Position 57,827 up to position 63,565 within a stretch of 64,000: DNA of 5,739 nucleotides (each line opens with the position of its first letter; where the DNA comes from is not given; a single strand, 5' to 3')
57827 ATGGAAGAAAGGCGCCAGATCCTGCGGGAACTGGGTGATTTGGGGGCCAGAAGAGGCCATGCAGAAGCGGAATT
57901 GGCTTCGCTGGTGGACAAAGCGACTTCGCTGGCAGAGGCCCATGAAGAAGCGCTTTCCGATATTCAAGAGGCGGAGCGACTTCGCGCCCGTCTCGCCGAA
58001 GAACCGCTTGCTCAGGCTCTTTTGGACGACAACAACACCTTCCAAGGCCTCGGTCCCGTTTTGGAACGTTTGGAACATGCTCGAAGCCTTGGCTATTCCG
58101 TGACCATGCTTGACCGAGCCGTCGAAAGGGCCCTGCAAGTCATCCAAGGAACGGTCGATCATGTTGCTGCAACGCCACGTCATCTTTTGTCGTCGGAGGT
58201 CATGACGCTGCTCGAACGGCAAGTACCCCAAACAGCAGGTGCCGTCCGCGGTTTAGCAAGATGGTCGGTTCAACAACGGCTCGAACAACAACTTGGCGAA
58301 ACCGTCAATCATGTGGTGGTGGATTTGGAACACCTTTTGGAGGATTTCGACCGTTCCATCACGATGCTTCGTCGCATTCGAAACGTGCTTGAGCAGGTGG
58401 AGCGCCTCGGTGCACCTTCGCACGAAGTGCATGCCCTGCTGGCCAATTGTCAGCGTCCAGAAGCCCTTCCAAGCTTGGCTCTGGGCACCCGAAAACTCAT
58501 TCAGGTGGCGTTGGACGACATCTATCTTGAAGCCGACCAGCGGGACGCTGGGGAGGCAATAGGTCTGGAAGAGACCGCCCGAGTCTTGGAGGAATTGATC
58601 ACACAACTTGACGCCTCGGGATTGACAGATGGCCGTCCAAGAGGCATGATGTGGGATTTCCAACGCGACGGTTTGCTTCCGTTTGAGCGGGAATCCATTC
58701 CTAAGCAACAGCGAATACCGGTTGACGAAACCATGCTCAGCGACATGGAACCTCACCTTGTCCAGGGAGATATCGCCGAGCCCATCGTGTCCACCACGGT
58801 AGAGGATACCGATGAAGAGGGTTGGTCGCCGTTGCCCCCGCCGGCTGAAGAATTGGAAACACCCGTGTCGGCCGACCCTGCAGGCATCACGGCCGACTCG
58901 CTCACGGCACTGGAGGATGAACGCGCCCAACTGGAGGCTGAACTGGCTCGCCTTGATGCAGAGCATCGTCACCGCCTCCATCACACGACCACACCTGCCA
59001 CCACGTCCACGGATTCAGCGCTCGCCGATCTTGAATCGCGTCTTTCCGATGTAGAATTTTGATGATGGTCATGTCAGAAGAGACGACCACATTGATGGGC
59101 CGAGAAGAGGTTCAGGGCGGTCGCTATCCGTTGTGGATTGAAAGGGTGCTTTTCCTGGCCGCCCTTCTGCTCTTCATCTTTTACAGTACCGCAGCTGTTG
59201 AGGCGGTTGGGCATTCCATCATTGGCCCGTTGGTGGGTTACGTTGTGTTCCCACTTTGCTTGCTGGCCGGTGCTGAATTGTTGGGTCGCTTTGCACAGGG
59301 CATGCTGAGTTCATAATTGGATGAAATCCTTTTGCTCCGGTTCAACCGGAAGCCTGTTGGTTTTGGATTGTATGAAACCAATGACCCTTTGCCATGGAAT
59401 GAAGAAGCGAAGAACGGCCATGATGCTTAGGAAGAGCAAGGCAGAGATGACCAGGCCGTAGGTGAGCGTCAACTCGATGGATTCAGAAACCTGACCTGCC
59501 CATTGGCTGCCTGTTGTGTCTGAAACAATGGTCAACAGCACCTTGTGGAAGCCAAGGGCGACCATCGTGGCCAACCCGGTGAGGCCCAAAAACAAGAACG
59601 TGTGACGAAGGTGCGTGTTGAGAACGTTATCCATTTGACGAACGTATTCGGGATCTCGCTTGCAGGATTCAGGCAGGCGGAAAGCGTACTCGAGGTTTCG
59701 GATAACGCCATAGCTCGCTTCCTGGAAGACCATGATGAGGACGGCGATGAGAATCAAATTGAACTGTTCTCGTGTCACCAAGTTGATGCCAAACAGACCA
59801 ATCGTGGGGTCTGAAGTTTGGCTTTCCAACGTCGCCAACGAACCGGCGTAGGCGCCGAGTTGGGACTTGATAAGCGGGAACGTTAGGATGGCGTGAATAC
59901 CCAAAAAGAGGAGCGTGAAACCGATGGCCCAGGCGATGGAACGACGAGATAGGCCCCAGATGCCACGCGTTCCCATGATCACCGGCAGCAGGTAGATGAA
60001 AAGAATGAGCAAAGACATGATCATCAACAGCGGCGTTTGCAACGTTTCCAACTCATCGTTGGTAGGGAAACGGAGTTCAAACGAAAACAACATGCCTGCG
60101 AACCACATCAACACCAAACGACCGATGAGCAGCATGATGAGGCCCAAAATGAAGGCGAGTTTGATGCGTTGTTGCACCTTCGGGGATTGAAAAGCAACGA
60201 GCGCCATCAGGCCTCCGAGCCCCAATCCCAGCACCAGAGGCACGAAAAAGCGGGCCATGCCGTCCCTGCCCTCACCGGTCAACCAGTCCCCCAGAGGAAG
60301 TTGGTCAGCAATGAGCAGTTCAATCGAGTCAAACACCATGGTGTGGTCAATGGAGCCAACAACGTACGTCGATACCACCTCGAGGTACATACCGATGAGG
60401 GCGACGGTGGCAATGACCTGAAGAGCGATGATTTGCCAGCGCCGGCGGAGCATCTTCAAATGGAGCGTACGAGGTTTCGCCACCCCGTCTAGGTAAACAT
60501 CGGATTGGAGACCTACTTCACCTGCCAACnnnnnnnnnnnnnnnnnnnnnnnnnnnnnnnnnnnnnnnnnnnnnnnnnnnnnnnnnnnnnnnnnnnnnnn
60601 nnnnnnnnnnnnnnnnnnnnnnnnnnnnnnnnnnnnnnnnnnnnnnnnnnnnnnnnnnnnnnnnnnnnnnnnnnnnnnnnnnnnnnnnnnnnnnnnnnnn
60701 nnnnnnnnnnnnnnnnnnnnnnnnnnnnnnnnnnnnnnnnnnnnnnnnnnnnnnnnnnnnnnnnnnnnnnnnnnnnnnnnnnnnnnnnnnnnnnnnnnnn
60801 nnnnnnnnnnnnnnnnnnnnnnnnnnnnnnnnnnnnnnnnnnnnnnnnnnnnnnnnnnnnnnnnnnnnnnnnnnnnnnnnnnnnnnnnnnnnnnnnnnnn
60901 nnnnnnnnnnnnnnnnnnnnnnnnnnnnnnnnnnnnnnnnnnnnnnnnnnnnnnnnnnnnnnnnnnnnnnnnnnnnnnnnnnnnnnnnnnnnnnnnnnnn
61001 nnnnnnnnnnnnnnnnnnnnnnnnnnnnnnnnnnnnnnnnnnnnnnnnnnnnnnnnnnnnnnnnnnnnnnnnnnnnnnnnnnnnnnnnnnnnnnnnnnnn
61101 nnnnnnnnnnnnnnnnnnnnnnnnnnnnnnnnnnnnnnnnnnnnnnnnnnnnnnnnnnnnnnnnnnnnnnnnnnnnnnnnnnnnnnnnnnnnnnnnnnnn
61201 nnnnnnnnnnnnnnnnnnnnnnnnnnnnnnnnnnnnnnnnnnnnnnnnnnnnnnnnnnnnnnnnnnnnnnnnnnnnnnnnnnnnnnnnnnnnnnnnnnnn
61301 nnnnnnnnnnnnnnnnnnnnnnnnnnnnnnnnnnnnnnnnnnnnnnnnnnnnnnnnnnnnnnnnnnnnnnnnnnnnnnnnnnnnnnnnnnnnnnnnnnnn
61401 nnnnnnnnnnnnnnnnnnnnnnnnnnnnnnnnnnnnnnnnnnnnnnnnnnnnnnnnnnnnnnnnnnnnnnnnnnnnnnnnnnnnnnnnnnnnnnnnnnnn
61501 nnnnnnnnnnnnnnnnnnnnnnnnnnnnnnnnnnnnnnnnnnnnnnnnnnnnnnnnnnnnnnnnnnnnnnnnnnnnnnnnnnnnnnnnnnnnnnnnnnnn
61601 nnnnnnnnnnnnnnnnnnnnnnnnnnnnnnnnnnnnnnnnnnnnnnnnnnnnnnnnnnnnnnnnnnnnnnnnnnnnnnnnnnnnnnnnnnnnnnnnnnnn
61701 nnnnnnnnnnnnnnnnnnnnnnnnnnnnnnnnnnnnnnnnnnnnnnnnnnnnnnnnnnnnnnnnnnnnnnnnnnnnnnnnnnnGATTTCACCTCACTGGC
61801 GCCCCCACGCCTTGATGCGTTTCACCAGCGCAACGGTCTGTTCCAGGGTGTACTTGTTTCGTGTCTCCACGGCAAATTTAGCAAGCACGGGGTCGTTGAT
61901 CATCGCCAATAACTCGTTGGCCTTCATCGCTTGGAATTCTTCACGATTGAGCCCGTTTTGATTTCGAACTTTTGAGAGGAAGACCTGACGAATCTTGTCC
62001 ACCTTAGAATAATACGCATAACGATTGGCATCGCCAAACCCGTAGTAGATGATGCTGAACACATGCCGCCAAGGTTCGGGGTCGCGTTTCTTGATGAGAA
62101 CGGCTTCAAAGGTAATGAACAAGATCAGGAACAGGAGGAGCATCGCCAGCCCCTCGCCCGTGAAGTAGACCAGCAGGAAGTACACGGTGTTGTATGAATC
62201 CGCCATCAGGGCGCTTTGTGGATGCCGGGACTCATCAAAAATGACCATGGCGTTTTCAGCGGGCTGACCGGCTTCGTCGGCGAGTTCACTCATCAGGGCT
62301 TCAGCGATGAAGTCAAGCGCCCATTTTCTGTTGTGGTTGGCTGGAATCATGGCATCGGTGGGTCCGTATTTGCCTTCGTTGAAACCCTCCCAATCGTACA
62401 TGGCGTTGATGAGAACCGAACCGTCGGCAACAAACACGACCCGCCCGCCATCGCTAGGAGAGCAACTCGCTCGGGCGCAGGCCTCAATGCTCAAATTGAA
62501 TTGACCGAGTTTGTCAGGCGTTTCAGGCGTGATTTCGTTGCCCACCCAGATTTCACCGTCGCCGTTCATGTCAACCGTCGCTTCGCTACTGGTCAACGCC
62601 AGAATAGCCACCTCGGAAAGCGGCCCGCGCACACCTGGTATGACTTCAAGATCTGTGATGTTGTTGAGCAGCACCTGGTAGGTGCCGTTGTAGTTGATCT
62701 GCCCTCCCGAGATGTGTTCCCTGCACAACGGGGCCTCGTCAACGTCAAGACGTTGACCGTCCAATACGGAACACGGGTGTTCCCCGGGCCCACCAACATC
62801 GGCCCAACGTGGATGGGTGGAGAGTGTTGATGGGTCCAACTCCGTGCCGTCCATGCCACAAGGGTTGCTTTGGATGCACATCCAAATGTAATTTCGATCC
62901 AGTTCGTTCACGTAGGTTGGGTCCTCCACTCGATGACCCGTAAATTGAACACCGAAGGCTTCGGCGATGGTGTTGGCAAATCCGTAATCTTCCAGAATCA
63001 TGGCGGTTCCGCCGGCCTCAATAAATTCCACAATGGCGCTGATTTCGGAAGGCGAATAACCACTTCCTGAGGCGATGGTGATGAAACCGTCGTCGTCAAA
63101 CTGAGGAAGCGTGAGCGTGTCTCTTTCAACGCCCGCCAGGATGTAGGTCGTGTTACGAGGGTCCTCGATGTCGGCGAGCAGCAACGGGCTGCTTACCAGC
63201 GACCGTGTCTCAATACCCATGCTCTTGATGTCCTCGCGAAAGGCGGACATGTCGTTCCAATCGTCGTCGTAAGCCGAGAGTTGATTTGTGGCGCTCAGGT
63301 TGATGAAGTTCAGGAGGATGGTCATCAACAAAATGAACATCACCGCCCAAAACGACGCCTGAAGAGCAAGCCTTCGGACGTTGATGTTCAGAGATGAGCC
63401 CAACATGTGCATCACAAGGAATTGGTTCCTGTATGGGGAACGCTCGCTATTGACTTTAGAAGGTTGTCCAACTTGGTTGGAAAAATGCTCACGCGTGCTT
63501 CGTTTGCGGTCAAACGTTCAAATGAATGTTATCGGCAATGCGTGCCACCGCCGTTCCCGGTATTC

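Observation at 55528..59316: GTPase-less Roadblock/LC7 + 1060-aa PATAN-like/Roadblock/coiled-coil giant + 2-TM microprotein operon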

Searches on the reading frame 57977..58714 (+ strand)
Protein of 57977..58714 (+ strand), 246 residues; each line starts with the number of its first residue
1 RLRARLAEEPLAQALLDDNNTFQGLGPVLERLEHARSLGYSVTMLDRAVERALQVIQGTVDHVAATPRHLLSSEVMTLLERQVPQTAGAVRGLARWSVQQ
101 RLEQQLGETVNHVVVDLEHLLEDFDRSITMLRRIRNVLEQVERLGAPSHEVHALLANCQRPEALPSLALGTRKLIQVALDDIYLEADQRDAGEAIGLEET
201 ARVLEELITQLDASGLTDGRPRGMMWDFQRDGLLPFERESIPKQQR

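Call 44: search_solved_structures(query=A4, max_evalue=10)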
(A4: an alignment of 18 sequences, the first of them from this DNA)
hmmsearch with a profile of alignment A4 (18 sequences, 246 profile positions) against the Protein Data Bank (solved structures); distinct sequences matched with E-value up to 10: 5.
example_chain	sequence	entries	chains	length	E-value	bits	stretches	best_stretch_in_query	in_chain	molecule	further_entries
1orj_A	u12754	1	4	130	0.017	17.9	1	115-209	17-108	flagellar protein FliS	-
1ory_A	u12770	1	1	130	0.021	17.6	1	116-209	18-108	flagellar protein FliS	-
4iwb_A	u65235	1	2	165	0.034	17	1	116-207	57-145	FliC, FliS chimera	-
6egc_A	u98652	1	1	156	1.2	11.9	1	104-176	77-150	SC_2L4HC2_23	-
4uos_A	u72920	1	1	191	2.3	11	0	104-147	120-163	DESIGNED HELICAL BUNDLE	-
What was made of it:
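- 57977..58714 (+): Gene 2 C-terminal helical bundle (aa 700-945), the most conserved part of the protein. The PDB profile search gives only a weak FliS hit at E=0.017 (call 44).
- Tried and rejected: The PDB profile search gives only FliS at E=0.017, which I judged spurious (call 44).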

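Call 54: predict_structure(alignment_id=A5)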
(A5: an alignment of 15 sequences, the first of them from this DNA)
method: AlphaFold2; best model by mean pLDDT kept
length: 246 residues; sequences in the alignment: 15
mean_pLDDT: 80.8   pTM: 0.70
mean pLDDT of the five models: 80.8, 78.8, 77.9, 76.8, 76.3
residues with pLDDT >= 90: 79; 70-90: 124; 50-70: 35; < 50: 8
segments of 3 or more residues with pLDDT < 50: 244-246
pLDDT, mean of each block of 10 residues (from residue 1): 54 50 71 89 90 86 66 72 79 75 82 90 91 91 88 93 92 92 84 78 89 82 88 84 51
secondary structure, 60 per line:
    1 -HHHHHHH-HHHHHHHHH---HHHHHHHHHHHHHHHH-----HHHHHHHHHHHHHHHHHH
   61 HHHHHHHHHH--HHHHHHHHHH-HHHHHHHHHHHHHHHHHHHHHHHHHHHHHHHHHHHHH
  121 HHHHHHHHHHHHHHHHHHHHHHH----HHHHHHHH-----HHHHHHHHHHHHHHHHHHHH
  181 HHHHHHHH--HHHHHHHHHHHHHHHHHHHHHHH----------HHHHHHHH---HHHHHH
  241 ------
elements in order: H2-8 H10-18 H22-37 H43-70 H73-82 H84-143 H148-155 H161-188 H191-213 H224-231 H235-240
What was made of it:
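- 57977..58714 (+): The AF2 model has pLDDT 81 and pTM 0.70 and is all-helical (call 54).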

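Call 56: fold_search(model_id=the predicted structure, library=pdb)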
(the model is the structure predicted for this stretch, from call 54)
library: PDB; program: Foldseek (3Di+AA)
matches with E <= 10: 120; with E <= 0.001: 0
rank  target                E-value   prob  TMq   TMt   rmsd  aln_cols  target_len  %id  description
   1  1y1u_A                1.4e+00  0.18  0.25  0.13  23.0       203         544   16  Structure of unphosphorylated STAT5a (released 2005-10-04)
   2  7zdc_D                2.0e+00  0.06  0.15  0.08  26.6       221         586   13  IF(heme/confined) conformation of CydDC in ADP(CydD) bound state (Dataset-3) (released 2023-04-19)
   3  7ubt                  2.3e+00  0.09  0.21  0.12  22.9       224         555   15  Stat5a Core in complex with Compound 18 (released 2023-02-15)
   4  7tvb                  2.7e+00  0.13  0.26  0.14  18.9       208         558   14  Stat5A Core in Complex with AK305 (released 2023-02-15)
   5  8ah2_A                2.7e+00  0.08  0.18  0.18  21.2       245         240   14  Crystal structure of human 14-3-3 zeta fused to the NPM1 peptide including phosphoserine-48 (released 2022-09-14)
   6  8d9p                  2.8e+00  0.08  0.19  0.24  30.8       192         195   16  De Novo Photosynthetic Reaction Center Protein Equipped with Heme B and Mn(II) cations (released 2022-09-28)
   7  3edu                  2.9e+00  0.08  0.18  0.22  20.9       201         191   13  Crystal structure of the ankyrin-binding domain of human erythroid spectrin (released 2009-02-10)
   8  2odv                  3.1e+00  0.10  0.21  0.24  24.4       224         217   14  Crystal structure of a fragment of the plakin domain of plectin, Cys to Ala mutant. (released 2007-03-13)
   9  6ef5_B                3.2e+00  0.08  0.17  0.19  21.5       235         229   11  14-3-3 with peptide (released 2019-10-30)
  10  5m35_A                3.2e+00  0.08  0.18  0.19  21.0       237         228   13  The molecular tweezer CLR01 stabilizes a disordered protein-protein interface (released 2017-11-15)
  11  2odu                  3.4e+00  0.09  0.21  0.24  24.4       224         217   16  Crystal structure of a fragment of the plakin domain of plectin (released 2007-03-13)
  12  8ub3_4                3.4e+00  0.08  0.18  0.19  22.4       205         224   13  DpHF7 filament (released 2024-04-10)
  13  8x61_C                3.4e+00  0.07  0.16  0.22  29.2       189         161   14  Cryo-EM structure of ATP-bound FtsE(E163Q)X (released 2024-05-08)
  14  8dk2_C                3.4e+00  0.05  0.20  0.08  43.5       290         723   15  CryoEM structure of Pseudomonas aeruginosa PA14 JetABC in an unclamped state trapped in ATP dependent dimeric form (released 2022-10-05)
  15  2lfd_MODEL_1_A        3.6e+00  0.38  0.22  0.45  14.2       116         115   13  Solution NMR structure of Diiron protein in presence of 2 eq Zn2+, Northeast Structural Genomics Consortium Ta (released 2011-08-24)
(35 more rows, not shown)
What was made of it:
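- The C-terminal domain is a helical bundle unlike an SMC head (calls 54, 56).
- Tried and rejected: The AF2 model is good, but Foldseek against the PDB gives nothing (best E=1.4, call 56).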

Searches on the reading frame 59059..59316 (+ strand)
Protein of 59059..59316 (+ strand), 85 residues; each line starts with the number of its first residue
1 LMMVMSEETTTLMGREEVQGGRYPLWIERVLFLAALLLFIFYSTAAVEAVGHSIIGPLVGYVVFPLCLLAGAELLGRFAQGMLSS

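Call 3: search_protein_families(library=pfam, proteins=[window:59059-59316:+], max_evalue=1)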
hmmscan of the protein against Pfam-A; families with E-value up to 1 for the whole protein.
window:59059-59316:+ (85 aa): 1 family
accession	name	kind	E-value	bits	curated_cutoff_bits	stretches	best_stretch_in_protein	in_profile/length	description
PF15190.11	TMEM251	-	0.13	12.8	27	1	21-68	66-108/131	Transmembrane protein 251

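Call 4: search_protein_families(library=ncbifam, proteins=[window:59059-59316:+], max_evalue=1)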
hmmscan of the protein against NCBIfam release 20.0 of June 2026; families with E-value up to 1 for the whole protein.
window:59059-59316:+ (85 aa): 0 families

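Call 72: search_protein_families(library=padloc, proteins=[window:59062-59316:+], max_evalue=0.01)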
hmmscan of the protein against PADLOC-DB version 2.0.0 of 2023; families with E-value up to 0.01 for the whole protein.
window:59062-59316:+ (84 aa): 0 families

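Call 73: search_protein_families(library=phrogs, proteins=[window:59062-59316:+], max_evalue=0.01)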
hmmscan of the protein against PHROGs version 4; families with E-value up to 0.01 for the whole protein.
window:59062-59316:+ (84 aa): 0 families

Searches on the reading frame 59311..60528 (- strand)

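Call 3: search_protein_families(library=pfam, proteins=[window:59311-60528:-], max_evalue=1)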
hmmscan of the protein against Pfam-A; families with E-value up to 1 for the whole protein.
window:59311-60528:- (405 aa): 1 family
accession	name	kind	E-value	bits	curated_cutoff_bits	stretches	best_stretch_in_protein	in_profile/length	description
PF05695.17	Ycf2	-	0.076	10.6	29.2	1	239-310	700-770/1486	Ycf2 family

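Call 4: search_protein_families(library=ncbifam, proteins=[window:59311-60528:-], max_evalue=1)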
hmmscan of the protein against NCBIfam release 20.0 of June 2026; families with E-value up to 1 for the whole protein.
window:59311-60528:- (405 aa): 0 families

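Call 72: search_protein_families(library=padloc, proteins=[window:59311-60528:-], max_evalue=0.01)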
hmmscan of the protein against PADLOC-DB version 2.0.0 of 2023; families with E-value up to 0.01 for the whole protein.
window:59311-60528:- (405 aa): 0 families

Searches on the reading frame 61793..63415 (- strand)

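Call 3: search_protein_families(library=pfam, proteins=[window:61793-63415:-], max_evalue=1)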
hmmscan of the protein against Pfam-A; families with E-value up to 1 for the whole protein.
window:61793-63415:- (540 aa): 3 families
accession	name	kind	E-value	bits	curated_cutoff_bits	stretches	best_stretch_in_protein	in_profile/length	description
PF14258.12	DUF4350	-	7.5e-07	30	30.4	2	99-162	28-91/181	Domain of unknown function (DUF4350)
PF09822.16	ABC_transp_aux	-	0.023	14.4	34.7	1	113-148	50-86/288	ABC-type uncharacterized transport system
PF08329.16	ChitinaseA_N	-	0.03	14.4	21.2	1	302-346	81-126/133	Chitinase A, N-terminal domain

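Call 4: search_protein_families(library=ncbifam, proteins=[window:61793-63415:-], max_evalue=1)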
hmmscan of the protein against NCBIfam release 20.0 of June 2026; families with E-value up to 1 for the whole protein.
window:61793-63415:- (540 aa): 0 families

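Call 72: search_protein_families(library=padloc, proteins=[window:61793-63415:-], max_evalue=0.01)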
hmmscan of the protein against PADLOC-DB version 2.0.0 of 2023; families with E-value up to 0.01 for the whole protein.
window:61793-63415:- (540 aa): 0 families
